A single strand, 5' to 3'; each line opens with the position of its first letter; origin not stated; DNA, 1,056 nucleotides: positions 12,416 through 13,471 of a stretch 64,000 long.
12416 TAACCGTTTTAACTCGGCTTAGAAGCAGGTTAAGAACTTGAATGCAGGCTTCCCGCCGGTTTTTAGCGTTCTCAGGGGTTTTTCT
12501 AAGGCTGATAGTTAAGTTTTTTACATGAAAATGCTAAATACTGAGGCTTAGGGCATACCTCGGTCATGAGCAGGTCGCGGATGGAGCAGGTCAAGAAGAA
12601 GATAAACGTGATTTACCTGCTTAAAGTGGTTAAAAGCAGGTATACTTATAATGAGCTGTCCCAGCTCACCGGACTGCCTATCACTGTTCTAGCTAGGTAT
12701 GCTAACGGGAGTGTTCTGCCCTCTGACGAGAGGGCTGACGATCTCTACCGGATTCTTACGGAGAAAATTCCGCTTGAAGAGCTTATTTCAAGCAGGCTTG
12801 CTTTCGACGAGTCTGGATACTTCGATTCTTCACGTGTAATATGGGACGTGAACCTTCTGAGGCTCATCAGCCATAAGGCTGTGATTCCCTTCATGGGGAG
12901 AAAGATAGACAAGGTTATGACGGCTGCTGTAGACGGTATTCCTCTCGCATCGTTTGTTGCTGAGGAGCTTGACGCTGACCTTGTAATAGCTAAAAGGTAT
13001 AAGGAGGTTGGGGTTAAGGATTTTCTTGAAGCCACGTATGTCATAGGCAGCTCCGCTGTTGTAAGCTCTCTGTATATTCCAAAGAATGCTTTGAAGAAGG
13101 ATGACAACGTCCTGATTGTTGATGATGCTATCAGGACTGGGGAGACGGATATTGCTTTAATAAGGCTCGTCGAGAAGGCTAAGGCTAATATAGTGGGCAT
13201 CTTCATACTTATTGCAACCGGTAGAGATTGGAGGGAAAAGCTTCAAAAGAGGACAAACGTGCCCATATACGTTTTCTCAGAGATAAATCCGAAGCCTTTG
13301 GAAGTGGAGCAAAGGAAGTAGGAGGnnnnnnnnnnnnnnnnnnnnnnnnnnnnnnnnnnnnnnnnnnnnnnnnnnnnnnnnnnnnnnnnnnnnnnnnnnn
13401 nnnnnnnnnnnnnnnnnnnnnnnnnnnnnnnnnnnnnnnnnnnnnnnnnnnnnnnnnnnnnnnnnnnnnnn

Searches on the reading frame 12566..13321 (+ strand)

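Call 39: search_protein_families(library=pfam, proteins=[window:12566-13321:+])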
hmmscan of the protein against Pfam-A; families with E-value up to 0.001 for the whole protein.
window:12566-13321:+ (251 aa): 2 families
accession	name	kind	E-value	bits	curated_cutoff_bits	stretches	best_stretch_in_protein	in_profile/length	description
PF00156.33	Pribosyltran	-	6e-13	48.8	26.3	1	111-232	27-140/158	Phosphoribosyl transferase domain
PF15609.12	PRTase_2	-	0.00012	22.1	28.8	1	164-238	103-183/188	Phosphoribosyl transferase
